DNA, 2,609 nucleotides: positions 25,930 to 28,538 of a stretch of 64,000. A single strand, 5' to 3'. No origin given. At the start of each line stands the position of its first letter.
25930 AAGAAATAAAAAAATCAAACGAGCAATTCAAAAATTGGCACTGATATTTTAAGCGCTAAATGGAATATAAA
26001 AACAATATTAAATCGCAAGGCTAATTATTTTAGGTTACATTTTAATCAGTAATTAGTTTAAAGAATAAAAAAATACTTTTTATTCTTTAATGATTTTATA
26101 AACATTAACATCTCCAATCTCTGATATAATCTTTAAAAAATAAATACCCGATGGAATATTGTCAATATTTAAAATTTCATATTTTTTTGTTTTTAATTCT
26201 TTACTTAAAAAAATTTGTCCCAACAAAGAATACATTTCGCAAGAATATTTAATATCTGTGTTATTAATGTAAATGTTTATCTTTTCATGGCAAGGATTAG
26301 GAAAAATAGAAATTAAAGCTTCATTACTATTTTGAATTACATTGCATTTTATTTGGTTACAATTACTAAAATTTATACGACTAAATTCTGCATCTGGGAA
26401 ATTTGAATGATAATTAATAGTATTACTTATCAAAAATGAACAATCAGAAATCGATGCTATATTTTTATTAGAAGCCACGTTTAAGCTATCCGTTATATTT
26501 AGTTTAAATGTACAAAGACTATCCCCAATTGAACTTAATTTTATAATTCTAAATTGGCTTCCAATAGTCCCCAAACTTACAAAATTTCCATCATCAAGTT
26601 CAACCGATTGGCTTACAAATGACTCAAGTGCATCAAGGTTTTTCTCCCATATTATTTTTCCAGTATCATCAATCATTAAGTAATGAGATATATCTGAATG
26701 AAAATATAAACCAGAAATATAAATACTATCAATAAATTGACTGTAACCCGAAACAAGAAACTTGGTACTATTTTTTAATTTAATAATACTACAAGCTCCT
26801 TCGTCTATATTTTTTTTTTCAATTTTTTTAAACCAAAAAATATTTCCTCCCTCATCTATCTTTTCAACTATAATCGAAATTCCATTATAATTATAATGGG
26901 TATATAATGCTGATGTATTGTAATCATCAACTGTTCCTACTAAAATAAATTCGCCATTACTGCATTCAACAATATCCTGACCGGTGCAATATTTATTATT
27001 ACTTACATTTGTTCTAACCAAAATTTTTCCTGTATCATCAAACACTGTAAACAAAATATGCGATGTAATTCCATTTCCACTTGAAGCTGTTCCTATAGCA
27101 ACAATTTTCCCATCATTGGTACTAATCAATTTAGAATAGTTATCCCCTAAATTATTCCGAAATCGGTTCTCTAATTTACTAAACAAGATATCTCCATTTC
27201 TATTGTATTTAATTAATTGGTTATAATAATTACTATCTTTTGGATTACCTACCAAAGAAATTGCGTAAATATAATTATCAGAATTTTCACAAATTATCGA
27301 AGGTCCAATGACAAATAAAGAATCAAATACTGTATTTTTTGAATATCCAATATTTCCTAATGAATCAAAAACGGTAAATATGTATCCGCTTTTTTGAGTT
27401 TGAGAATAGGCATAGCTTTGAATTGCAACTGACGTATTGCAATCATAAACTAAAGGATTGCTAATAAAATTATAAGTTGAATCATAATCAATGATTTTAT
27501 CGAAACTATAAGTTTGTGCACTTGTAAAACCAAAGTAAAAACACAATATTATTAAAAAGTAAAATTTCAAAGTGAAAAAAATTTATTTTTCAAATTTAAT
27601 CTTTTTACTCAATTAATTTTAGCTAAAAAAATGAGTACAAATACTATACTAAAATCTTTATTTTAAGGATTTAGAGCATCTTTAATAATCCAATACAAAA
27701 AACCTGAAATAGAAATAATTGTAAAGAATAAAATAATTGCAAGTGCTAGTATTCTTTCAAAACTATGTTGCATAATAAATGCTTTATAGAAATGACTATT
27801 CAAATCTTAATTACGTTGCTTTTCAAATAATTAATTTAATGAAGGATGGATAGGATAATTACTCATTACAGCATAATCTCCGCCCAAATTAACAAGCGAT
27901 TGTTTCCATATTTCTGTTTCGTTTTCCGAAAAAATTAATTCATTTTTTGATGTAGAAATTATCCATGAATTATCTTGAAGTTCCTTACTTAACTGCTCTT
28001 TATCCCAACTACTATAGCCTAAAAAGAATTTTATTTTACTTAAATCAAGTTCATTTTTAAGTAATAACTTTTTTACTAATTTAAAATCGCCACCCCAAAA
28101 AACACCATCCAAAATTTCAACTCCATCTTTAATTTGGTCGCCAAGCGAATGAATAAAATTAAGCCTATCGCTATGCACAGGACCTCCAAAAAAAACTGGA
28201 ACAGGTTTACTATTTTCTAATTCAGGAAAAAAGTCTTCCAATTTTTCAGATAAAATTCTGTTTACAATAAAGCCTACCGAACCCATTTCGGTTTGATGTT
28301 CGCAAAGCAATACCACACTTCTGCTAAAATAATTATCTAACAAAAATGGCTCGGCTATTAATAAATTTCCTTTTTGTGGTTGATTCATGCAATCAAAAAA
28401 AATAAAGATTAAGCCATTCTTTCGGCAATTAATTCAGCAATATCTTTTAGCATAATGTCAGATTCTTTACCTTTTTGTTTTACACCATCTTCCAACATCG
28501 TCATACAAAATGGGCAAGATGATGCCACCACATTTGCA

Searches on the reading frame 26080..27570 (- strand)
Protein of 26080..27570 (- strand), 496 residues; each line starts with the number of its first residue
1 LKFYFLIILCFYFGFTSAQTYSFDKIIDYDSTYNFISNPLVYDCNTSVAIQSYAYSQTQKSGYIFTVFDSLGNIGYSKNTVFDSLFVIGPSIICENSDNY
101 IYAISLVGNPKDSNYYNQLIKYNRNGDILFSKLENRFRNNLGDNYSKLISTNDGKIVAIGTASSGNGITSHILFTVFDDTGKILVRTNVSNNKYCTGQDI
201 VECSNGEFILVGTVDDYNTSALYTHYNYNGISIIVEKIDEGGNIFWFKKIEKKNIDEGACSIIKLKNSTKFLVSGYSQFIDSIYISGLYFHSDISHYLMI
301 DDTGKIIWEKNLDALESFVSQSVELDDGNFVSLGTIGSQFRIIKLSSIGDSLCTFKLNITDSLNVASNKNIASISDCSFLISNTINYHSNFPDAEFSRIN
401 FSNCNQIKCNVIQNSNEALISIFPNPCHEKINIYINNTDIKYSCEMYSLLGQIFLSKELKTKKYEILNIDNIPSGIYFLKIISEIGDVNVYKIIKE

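Call 41: search_protein_families(library=pfam, proteins=[window:26080-27570:-])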
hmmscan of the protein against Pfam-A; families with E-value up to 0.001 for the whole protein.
window:26080-27570:- (496 aa): 2 families
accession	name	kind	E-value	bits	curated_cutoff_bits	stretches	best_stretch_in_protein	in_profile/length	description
PF18962.6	Por_Secre_tail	-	1.3e-10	41.8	27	1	422-492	1-72/75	Secretion system C-terminal sorting domain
PF05935.17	Arylsulfotrans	-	0.0006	19.4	24.2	0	238-335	33-110/374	Arylsulfotransferase (ASST)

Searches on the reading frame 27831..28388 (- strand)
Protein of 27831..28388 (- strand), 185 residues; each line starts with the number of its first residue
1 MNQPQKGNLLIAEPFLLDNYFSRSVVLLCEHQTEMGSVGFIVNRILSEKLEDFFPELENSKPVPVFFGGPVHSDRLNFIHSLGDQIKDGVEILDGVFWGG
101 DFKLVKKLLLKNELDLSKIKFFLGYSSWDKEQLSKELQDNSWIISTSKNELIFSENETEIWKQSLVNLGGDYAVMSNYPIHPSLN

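Call 41: search_protein_families(library=pfam, proteins=[window:27831-28388:-])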
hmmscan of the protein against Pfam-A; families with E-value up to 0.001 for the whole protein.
window:27831-28388:- (185 aa): 1 family
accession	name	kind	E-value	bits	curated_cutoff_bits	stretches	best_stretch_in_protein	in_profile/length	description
PF02622.21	DUF179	-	5.1e-42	144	27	1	14-169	1-157/157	AlgH-like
